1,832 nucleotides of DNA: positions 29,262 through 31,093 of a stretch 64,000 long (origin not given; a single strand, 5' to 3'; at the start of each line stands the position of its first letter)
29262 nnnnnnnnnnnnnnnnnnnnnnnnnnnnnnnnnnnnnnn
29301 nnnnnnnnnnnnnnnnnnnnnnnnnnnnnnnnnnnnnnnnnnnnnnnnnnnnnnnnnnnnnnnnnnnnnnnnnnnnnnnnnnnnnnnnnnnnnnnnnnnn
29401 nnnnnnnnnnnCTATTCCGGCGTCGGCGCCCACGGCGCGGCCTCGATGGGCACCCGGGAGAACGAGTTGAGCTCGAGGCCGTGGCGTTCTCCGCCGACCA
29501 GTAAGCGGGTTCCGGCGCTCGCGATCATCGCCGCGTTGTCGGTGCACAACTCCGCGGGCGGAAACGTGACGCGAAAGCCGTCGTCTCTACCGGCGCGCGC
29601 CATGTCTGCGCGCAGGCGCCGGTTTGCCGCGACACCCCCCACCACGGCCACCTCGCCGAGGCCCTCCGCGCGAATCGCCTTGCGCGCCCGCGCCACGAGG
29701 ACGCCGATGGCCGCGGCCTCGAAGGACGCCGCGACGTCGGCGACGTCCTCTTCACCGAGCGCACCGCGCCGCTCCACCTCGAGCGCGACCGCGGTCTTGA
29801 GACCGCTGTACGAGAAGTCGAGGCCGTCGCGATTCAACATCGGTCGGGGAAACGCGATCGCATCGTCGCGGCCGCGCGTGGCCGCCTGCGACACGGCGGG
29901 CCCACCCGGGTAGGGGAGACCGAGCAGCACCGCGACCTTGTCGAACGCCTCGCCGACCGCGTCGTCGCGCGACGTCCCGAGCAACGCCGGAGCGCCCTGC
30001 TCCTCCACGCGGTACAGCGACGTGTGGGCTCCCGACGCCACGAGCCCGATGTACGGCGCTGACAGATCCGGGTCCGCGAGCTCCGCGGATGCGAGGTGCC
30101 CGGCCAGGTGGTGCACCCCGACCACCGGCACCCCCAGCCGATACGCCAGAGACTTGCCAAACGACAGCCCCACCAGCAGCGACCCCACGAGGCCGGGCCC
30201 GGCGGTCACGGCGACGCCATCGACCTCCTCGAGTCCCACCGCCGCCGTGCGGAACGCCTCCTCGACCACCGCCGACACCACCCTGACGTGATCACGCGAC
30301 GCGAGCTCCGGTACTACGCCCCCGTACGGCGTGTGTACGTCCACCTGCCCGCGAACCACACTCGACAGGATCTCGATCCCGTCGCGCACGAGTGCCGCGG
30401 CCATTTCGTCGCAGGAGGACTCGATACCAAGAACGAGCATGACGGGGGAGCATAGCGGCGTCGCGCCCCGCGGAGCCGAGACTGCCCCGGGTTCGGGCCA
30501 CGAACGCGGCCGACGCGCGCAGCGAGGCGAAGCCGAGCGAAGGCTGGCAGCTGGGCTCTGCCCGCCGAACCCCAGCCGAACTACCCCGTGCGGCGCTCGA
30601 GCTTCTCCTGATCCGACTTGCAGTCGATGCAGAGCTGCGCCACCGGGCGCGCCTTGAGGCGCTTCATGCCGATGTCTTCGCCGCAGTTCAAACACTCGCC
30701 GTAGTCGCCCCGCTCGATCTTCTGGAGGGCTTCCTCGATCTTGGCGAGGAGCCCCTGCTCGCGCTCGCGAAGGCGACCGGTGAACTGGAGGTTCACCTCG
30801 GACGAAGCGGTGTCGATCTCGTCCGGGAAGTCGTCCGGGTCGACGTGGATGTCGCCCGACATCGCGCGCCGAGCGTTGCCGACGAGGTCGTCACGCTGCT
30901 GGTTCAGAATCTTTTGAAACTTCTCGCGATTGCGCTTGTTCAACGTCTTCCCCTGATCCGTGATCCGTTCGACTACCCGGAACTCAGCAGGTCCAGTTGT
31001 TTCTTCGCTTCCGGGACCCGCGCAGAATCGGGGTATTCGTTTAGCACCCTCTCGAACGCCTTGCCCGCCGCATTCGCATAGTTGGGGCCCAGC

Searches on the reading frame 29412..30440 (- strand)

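Call 12: search_protein_families(library=pfam, proteins=[window:29412-30440:-])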
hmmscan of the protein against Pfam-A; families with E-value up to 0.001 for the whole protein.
window:29412-30440:- (342 aa): 2 families
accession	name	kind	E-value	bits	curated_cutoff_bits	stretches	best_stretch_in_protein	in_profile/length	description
PF00814.31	TsaD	-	1.2e-85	287.9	24.8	1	23-307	1-263/264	tRNA N6-adenosine threonylcarbamoyltransferase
PF22521.2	HypF_C_2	-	8.1e-07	29.5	27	1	163-296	97-229/241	Carbamoyltransferase, Kae1-like Domain, second subdomain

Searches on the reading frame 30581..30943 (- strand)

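Call 12: search_protein_families(library=pfam, proteins=[window:30581-30943:-])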
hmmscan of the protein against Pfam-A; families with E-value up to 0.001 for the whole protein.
window:30581-30943:- (120 aa): 2 families
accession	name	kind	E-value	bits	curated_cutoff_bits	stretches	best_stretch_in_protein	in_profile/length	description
PF21157.2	DksA_N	-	9.3e-14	51.9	27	1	6-76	2-71/71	DnaK suppressor protein DksA, N-terminal domain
PF01258.23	zf-dskA_traR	-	4.1e-12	46.3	24.9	1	79-114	1-36/36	Prokaryotic dksA/traR C4-type zinc finger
